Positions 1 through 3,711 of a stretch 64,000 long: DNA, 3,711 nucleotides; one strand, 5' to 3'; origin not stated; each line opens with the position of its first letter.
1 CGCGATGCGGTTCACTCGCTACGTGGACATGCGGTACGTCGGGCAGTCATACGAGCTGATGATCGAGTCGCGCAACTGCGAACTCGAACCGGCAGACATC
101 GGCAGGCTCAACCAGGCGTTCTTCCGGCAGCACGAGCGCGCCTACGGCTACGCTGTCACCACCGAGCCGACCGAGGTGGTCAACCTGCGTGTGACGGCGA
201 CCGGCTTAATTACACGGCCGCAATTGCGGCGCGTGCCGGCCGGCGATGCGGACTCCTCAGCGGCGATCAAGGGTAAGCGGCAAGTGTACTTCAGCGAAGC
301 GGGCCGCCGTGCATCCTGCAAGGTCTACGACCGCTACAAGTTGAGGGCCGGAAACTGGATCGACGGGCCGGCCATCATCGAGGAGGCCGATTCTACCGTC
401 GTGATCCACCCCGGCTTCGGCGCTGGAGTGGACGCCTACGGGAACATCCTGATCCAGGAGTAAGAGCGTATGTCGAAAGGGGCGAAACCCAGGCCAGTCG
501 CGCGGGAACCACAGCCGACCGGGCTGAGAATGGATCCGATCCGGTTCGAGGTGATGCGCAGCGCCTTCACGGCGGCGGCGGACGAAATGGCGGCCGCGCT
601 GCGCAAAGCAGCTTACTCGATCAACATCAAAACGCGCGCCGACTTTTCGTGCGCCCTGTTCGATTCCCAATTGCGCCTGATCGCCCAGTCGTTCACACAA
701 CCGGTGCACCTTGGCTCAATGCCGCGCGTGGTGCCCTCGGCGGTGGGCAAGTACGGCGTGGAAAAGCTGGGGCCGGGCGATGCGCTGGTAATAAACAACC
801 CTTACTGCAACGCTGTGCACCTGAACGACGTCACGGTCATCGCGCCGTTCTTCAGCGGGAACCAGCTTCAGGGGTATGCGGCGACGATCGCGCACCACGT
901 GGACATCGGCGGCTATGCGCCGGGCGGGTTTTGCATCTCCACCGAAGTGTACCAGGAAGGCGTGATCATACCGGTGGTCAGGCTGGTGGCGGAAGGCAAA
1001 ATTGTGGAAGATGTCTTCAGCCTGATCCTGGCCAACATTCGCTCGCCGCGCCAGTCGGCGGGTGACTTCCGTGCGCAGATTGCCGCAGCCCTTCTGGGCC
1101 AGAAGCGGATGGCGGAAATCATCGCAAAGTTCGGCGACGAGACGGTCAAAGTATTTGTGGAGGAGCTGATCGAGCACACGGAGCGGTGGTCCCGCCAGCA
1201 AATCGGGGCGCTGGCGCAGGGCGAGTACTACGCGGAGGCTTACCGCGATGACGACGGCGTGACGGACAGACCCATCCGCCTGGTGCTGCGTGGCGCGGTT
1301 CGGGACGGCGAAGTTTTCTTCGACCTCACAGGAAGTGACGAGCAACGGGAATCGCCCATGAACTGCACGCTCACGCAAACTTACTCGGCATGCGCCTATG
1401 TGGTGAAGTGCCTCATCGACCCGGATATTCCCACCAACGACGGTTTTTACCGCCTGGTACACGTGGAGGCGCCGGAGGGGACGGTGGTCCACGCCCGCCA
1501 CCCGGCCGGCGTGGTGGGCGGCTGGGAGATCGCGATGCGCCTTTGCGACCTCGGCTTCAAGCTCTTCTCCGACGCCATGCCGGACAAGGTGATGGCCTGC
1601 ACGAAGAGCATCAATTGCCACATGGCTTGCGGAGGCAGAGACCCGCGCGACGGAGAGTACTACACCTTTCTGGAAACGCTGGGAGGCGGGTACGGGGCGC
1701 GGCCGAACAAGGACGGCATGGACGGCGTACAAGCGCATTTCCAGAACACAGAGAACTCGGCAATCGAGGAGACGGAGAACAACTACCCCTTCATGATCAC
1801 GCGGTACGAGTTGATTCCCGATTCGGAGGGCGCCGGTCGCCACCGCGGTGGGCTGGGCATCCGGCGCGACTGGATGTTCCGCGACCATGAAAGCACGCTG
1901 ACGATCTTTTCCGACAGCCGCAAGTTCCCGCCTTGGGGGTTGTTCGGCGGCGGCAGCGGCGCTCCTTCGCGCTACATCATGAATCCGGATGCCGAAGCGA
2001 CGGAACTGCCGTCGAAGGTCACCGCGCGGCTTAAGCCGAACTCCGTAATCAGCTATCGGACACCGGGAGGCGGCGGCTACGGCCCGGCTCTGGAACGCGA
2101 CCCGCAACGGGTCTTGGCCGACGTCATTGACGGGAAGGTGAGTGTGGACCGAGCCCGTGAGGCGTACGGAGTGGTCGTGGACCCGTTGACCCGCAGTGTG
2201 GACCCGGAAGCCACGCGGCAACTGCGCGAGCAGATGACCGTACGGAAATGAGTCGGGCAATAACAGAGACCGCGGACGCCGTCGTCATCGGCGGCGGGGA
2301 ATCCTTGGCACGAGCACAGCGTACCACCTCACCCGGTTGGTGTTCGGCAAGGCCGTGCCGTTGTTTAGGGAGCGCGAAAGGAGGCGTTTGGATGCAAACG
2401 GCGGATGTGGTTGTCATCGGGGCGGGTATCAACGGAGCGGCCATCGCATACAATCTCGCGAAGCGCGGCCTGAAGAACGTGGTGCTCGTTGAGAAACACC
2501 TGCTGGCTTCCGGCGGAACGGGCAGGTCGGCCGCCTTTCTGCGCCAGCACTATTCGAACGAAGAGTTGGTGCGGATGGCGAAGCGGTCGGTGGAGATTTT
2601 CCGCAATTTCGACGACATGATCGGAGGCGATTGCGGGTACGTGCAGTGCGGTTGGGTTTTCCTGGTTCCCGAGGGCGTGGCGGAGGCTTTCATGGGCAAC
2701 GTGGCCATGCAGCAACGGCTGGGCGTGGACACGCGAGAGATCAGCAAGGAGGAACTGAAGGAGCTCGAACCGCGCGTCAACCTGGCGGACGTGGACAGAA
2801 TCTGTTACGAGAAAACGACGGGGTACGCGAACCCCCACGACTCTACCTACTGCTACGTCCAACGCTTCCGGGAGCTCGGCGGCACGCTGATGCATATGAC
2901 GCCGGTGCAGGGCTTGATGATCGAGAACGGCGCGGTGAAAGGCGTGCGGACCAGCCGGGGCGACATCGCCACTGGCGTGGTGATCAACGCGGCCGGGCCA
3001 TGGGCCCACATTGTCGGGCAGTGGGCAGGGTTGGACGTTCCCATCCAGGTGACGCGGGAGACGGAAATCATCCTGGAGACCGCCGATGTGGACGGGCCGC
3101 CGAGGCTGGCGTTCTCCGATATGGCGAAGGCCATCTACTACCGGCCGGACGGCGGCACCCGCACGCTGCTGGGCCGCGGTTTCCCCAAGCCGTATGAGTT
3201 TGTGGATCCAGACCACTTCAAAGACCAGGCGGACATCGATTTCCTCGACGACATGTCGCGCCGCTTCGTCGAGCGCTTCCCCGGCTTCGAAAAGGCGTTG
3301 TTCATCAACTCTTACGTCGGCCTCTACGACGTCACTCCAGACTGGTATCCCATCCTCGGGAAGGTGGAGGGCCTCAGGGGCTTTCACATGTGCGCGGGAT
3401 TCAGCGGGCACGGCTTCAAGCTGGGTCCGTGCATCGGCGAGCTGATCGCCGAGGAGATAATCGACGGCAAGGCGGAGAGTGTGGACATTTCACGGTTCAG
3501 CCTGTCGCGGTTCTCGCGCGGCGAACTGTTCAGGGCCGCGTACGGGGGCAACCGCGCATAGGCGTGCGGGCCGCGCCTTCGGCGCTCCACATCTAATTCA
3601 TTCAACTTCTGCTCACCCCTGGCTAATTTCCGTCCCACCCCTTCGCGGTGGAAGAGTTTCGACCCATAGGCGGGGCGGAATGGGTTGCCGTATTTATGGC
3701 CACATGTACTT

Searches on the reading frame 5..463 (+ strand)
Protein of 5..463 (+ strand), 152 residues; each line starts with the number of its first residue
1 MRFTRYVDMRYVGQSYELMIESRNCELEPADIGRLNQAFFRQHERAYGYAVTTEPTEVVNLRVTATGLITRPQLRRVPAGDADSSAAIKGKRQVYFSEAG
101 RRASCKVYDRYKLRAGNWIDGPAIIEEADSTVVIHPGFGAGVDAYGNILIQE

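Call 44: search_protein_families(library=pfam, proteins=[window:5-463:+], max_evalue=0.001)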
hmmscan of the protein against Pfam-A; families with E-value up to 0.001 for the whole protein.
window:5-463:+ (152 aa): 1 family
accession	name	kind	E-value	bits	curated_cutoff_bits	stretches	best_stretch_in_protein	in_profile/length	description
PF19278.4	Hydant_A_C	-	1.9e-19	70.2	21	1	3-145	41-185/193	Hydantoinase/oxoprolinase C-terminal domain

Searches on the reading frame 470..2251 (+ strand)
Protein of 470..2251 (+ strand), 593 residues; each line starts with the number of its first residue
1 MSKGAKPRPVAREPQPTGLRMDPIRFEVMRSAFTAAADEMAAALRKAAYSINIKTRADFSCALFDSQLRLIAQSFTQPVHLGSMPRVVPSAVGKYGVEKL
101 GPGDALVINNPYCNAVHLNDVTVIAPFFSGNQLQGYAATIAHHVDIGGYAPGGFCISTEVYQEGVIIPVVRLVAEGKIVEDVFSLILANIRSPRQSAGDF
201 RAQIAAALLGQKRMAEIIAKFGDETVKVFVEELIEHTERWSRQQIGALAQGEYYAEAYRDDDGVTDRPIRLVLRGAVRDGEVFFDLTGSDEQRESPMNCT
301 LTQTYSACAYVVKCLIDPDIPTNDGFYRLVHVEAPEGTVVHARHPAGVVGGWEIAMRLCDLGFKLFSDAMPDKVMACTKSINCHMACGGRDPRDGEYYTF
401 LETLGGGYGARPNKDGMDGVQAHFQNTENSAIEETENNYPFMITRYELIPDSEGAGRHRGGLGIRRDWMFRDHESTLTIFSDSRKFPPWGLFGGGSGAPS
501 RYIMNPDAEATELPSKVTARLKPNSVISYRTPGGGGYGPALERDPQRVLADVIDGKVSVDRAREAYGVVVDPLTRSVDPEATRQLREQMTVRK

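Call 8: search_protein_families(library=pfam, proteins=[window:470-2251:+], max_evalue=0.0001)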
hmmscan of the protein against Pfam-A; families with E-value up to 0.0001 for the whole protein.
window:470-2251:+ (593 aa): 1 family
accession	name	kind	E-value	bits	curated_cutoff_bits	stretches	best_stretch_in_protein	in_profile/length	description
PF02538.19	Hydantoinase_B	-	1.2e-175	585.3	26.8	1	22-539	1-518/519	Hydantoinase B/oxoprolinase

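Call 74: find_encoding_contigs(protein=window:470-2251:+, flank=10000, max_places=1)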
Protein window:470-2251:+ (593 aa): no gene with exactly this product is on record in the collection.

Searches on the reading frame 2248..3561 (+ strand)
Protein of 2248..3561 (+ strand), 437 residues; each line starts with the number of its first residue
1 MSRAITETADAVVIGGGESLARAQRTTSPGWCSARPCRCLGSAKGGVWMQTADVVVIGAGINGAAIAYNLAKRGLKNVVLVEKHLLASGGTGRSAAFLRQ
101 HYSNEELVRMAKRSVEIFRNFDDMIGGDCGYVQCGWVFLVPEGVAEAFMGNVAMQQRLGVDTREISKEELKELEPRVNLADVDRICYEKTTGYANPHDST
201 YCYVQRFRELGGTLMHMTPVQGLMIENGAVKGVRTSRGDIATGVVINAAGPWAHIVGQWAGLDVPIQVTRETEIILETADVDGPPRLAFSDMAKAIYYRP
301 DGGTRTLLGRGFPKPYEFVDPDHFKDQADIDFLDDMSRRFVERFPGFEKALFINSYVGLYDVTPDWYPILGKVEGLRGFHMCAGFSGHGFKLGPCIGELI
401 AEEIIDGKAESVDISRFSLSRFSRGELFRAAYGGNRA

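Call 8: search_protein_families(library=pfam, proteins=[window:2248-3561:+], max_evalue=0.0001)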
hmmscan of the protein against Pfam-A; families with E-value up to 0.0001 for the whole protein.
window:2248-3561:+ (437 aa): 4 families
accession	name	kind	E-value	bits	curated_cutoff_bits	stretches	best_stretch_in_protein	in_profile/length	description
PF01266.30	DAO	-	6.7e-69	233.5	27.9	1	53-402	1-352/353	FAD dependent oxidoreductase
PF00890.30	FAD_binding_2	-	2.5e-06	27.4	20.4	1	53-236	1-181/414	FAD binding domain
PF01946.23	Thi4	-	7.8e-06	25.7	26.2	1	51-92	17-58/235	Thi4 family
PF13450.12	NAD_binding_8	-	1.1e-05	26.1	21.9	1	56-89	1-32/68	NAD(P)-binding Rossmann-like domain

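Call 77: search_protein_families(library=ncbifam, proteins=[window:2248-3561:+], max_evalue=0.001)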
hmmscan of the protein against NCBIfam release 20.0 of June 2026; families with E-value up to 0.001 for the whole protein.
window:2248-3561:+ (437 aa): 44 families (the best 25 are shown)
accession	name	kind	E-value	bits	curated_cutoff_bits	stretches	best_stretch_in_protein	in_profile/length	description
NF008425.0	PRK11259.1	equivalog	4.1e-40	137.9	257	1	50-423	3-376/377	N-methyl-L-tryptophan oxidase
TIGR01377.1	soxA_mon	subfamily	2.7e-37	128.5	479.65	1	53-424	2-377/381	amino oxidase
TIGR01373.1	soxB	subfamily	1.5e-34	119.5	529.45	1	51-427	30-404/407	sarcosine oxidase subunit beta family protein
TIGR02352.1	thiamin_ThiO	equivalog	1.4e-27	96.8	250.8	1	54-406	1-349/351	glycine oxidase ThiO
TIGR03377.1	glycerol3P_GlpA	equivalog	2.8e-18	65.8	552.8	1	53-277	1-228/530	anaerobic glycerol-3-phosphate dehydrogenase subunit GlpA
NF008313.0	PRK11101.1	equivalog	9.1e-18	64.1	425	1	50-276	7-236/548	anaerobic glycerol-3-phosphate dehydrogenase subunit A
NF001933.0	PRK00711.1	subfamily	7.5e-17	61.4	383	1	101-425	102-419/429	D-amino acid dehydrogenase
NF050086.1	pipecolate_AmaA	exception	1.4e-12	47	600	1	50-97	24-70/425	L-pipecolate oxidase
NF008726.1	PRK11728.1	equivalog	1e-11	44.3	299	1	53-268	2-217/389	L-2-hydroxyglutarate oxidase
NF033460.1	glycerol3P_ox_II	equivalog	1.6e-11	44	460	2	52-87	2-36/361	type 2 glycerol-3-phosphate oxidase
NF009906.0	PRK13369.1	equivalog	1.1e-09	37.4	352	1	49-96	4-50/502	glycerol-3-phosphate dehydrogenase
TIGR03197.1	MnmC_Cterm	equivalog_domain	5.3e-09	35.6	174.2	1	53-105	1-53/400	FAD-dependent 5-carboxymethylaminomethyl-2-thiouridine(34) oxidoreductase MnmC1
NF002480.1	PRK01747.1-1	equivalog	9.2e-09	34.2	540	1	50-123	247-322/645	bifunctional tRNA (5-methylaminomethyl-2-thiouridine)(34)-methyltransferase MnmC2/FAD-dependent 5-carboxymethylaminomethyl-2-thiouridine(34)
NF008899.0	PRK12266.1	equivalog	1.5e-08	33.6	360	1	49-95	4-49/508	glycerol-3-phosphate dehydrogenase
TIGR03364.1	HpnW_proposed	hypoth_equivalog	3.2e-08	33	285.1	1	53-182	2-130/365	TIGR03364 family FAD-dependent oxidoreductase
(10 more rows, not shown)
